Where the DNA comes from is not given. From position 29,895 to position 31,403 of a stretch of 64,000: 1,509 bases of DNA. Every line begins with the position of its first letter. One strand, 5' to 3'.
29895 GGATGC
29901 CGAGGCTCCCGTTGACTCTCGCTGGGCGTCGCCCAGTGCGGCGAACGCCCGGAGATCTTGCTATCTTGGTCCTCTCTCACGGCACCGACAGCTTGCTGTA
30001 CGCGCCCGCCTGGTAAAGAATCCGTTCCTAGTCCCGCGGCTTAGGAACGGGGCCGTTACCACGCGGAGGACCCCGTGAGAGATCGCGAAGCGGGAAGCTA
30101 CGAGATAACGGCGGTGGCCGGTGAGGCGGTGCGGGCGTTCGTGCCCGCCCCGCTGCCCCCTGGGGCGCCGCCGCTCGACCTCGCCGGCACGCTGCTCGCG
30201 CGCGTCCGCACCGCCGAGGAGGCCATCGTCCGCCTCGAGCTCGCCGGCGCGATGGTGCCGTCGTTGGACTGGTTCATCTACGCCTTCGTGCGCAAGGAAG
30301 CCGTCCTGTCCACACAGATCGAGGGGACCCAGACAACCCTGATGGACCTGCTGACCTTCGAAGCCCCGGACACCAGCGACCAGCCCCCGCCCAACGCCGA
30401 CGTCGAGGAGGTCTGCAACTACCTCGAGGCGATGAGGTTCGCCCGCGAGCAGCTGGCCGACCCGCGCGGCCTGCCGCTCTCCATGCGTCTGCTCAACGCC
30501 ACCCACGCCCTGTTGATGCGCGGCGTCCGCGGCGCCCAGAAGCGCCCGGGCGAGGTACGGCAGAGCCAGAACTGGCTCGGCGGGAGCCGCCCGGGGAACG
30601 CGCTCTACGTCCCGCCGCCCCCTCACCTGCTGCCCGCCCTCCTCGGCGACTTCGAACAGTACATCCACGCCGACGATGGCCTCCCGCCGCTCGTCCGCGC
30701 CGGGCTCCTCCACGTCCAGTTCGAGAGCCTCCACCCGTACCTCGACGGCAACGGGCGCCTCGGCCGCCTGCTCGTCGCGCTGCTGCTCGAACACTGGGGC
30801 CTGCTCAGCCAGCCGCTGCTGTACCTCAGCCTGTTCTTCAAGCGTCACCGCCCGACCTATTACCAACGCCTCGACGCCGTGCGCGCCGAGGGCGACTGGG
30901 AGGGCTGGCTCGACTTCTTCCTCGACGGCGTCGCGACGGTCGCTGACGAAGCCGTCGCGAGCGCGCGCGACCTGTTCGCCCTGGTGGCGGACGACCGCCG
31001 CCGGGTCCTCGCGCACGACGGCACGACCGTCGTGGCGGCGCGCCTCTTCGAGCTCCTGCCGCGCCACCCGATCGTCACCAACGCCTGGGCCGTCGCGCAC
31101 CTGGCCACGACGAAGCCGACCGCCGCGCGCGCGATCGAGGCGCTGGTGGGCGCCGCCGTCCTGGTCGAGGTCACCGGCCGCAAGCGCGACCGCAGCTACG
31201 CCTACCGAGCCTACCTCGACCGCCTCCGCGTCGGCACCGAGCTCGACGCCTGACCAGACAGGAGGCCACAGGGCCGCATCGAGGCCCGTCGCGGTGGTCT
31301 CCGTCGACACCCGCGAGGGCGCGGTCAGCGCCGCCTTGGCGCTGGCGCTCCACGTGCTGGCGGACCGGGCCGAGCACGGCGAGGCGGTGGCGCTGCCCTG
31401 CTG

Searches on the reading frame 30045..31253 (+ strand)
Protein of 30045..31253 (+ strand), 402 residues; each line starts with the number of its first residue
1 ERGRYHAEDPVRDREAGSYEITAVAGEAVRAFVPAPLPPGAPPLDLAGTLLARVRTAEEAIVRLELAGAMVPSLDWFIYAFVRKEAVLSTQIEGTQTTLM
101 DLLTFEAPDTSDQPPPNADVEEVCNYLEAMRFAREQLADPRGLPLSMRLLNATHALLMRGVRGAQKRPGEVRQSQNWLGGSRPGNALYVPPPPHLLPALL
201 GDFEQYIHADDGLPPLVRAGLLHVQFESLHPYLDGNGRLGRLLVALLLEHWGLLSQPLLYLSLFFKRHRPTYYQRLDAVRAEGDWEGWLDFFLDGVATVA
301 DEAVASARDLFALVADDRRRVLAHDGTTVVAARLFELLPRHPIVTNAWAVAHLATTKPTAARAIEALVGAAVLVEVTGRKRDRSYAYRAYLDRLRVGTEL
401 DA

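Call 17: search_protein_families(library=pfam, proteins=[window:30045-31253:+], max_evalue=0.001)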
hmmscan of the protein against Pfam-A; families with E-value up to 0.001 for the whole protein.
window:30045-31253:+ (402 aa): 3 families
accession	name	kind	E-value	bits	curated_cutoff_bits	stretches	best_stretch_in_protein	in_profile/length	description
PF13784.11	Fic_N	-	9.3e-22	77.3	26.7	1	53-134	3-81/82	Fic/DOC family N-terminal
PF02661.23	Fic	-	7.9e-17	62.3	24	1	145-248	2-93/93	Fic/DOC family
PF11972.14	HTH_13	-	5.7e-05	23.5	26.1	1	333-384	3-50/54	HTH DNA binding domain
